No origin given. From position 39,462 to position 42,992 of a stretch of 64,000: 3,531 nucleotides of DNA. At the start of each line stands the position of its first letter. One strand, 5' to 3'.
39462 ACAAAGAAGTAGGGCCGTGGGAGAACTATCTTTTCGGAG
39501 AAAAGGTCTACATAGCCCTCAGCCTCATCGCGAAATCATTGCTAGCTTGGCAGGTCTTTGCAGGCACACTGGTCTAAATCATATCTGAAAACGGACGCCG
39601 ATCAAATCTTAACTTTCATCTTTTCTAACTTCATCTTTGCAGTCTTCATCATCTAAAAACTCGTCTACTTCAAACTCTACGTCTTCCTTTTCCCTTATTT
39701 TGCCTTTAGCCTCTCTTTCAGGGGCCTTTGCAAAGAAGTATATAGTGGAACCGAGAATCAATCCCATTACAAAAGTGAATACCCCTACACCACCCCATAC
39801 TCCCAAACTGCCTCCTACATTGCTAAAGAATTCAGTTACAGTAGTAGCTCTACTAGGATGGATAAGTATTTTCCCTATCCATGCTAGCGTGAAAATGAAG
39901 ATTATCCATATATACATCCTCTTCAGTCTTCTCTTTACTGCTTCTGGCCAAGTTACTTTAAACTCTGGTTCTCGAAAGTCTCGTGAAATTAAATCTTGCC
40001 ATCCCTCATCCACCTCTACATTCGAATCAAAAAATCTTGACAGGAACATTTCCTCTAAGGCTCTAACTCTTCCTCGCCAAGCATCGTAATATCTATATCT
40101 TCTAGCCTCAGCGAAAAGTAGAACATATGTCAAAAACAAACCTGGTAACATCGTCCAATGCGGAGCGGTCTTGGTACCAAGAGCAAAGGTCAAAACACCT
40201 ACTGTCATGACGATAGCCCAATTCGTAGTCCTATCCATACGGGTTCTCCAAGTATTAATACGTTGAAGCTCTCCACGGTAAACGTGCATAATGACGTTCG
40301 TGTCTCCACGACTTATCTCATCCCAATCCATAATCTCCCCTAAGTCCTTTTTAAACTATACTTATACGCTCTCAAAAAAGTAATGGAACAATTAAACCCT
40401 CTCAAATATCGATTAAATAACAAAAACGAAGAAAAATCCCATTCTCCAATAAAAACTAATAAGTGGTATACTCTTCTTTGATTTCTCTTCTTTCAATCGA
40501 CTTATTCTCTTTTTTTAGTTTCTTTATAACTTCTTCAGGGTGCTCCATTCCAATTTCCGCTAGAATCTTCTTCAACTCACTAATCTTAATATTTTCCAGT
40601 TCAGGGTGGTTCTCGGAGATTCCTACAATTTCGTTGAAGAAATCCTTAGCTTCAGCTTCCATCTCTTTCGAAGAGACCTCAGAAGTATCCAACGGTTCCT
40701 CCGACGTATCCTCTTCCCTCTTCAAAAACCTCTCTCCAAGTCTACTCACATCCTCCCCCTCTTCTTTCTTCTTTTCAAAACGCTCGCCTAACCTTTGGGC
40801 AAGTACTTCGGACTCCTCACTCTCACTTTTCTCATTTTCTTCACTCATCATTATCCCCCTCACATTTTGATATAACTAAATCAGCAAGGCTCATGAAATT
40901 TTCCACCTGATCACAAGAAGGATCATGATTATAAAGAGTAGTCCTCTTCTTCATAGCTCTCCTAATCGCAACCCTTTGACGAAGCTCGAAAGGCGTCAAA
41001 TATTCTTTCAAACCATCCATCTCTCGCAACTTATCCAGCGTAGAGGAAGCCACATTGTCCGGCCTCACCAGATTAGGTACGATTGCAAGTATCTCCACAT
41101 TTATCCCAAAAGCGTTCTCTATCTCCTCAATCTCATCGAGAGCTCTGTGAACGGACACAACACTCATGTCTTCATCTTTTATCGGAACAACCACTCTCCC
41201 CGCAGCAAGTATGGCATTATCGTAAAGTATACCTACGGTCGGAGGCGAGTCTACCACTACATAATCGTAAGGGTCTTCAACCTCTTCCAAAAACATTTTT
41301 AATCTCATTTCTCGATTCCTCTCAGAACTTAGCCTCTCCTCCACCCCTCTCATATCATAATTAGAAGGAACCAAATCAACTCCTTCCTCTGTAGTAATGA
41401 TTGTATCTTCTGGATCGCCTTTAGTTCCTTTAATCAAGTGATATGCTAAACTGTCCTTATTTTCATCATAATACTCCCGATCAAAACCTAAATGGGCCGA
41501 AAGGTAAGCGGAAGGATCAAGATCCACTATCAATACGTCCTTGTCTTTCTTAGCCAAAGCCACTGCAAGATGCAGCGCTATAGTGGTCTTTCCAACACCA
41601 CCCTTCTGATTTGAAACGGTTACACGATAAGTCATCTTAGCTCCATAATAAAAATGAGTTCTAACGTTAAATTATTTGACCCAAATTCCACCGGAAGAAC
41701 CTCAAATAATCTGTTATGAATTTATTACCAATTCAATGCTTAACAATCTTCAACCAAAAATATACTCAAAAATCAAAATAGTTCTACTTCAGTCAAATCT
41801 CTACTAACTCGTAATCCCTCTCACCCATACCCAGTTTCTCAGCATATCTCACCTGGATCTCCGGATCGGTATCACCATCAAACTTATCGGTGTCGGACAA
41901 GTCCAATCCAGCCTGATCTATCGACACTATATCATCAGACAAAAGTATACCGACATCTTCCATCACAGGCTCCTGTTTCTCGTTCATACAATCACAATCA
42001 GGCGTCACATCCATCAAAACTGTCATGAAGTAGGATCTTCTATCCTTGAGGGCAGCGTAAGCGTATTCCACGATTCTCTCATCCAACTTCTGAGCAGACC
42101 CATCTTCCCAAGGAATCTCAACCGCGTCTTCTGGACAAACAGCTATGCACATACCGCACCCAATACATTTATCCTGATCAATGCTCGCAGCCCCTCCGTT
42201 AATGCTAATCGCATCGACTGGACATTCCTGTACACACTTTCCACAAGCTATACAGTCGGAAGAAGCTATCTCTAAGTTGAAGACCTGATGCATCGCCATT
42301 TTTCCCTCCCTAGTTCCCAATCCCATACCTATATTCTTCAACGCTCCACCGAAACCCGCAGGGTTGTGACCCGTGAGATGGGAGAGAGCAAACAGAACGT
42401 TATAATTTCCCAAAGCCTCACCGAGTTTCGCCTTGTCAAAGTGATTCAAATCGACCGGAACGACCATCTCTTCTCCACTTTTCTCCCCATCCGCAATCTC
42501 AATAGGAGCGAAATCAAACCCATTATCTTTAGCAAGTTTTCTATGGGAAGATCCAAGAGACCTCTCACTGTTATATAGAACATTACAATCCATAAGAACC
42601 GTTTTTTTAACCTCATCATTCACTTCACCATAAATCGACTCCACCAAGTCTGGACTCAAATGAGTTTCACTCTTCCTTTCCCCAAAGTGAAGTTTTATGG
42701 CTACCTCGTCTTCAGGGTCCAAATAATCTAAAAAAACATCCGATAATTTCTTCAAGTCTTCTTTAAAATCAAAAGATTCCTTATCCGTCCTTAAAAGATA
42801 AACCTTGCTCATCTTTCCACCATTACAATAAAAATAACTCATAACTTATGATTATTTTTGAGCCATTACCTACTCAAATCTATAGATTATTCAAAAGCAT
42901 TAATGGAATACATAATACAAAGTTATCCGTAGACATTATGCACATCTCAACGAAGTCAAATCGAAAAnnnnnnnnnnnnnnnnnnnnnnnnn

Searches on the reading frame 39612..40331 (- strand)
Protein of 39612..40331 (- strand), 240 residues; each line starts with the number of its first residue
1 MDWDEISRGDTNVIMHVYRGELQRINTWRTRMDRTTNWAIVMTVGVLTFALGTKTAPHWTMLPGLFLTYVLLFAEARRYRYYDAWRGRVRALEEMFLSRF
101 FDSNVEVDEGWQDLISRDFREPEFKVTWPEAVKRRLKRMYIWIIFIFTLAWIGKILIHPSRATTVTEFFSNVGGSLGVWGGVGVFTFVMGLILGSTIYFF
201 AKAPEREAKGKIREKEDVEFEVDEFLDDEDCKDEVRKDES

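Call 3: search_protein_families(library=pfam, proteins=[window:39612-40331:-], max_evalue=0.01)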
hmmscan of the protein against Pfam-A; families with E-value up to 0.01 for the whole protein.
window:39612-40331:- (240 aa): 2 families
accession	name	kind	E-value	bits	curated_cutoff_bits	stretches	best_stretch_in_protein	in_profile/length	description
PF10028.14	DUF2270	-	1.1e-54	185.3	25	1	15-191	1-180/184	Predicted integral membrane protein (DUF2270)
PF24838.2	8xMP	-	9.1e-05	22.7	30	1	37-156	24-132/136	Octameric membrane protein family (8xMP)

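Call 64: search_protein_families(library=ncbifam, proteins=[window:39612-40331:-], max_evalue=0.001)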
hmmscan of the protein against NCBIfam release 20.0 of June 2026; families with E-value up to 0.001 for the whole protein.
window:39612-40331:- (240 aa): 0 families

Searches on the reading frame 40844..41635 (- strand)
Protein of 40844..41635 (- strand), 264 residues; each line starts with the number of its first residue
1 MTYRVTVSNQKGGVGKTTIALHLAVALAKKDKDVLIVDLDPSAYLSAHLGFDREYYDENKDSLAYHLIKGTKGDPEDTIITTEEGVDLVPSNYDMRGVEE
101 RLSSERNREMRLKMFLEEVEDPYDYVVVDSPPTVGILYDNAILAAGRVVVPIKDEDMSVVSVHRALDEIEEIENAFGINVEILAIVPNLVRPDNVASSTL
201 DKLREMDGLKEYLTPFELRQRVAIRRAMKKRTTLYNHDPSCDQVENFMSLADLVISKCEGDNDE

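Call 10: search_protein_families(library=pfam, proteins=[window:40844-41635:-], max_evalue=0.001)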
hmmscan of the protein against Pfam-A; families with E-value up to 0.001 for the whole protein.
window:40844-41635:- (264 aa): 7 families
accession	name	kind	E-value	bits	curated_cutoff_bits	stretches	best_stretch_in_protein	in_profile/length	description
PF13614.12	AAA_31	-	7.1e-41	140.5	27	1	5-180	4-175/177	AAA domain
PF01656.29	CbiA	-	1.1e-19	71.1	25.4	1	5-230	1-121/125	CobQ/CobB/MinD/ParA nucleotide binding domain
PF09140.17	MipZ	-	4.8e-13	49.5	20.7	1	4-41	2-39/262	ATPase MipZ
PF10609.15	ParA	-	2.7e-12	47.1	27.1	1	4-40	5-41/246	NUBPL iron-transfer P-loop NTPase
PF02374.21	ArsA_ATPase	-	7.2e-11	42.3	24.3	1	10-133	8-135/305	Anion-transporting ATPase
PF06564.18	CBP_BcsQ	-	1e-10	42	21.3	1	5-166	4-160/234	Cellulose biosynthesis protein BcsQ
PF00142.24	Fer4_NifH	-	5.3e-06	26.5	25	0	11-43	8-40/271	4Fe-4S iron sulfur cluster binding proteins, NifH/frxC family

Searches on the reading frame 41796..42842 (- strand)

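Call 21: search_protein_families(library=pfam, proteins=[window:41796-42842:-], max_evalue=0.00001)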
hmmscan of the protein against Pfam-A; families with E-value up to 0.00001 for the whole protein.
window:41796-42842:- (349 aa): 13 families
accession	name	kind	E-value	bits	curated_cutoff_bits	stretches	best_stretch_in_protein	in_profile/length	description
PF04015.17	DUF362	-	2.2e-36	126.2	24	1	47-314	1-200/200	Domain of unknown function (DUF362)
PF00037.32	Fer4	-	7.2e-16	57.7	21.1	2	220-241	2-23/24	4Fe-4S binding domain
PF12838.12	Fer4_7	-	2.2e-14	54.1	27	1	197-240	2-52/52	4Fe-4S dicluster domain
PF12837.12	Fer4_6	-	8.1e-12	44.9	25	1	220-240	3-23/24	4Fe-4S binding domain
PF14697.11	Fer4_21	-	1.4e-11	44.7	35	1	192-242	3-58/59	4Fe-4S dicluster domain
PF13237.11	Fer4_10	-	6.4e-11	42.4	25.5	1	192-237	4-53/53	4Fe-4S dicluster domain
PF12797.12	Fer4_2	-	4.1e-10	39.4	24.5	1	220-238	4-22/22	4Fe-4S binding domain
PF13187.11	Fer4_9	-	1.3e-08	35.2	27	1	196-240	1-51/52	4Fe-4S dicluster domain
PF25160.1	LdpA_Fe-S-bd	-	2.7e-08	33.9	27.6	1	203-242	9-44/49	LdpA Fe-S cluster-binding domain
PF13183.11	Fer4_8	-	3.4e-08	34.3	27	0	184-210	41-67/68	4Fe-4S dicluster domain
PF13484.11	Fer4_16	-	7.5e-08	33.5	30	0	197-227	2-30/66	4Fe-4S double cluster binding domain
PF12800.12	Fer4_4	-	2.7e-07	30.8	24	0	224-238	2-16/17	4Fe-4S binding domain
PF13746.11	Fer4_18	-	8.2e-06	26.4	27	0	191-238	55-97/114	4Fe-4S dicluster domain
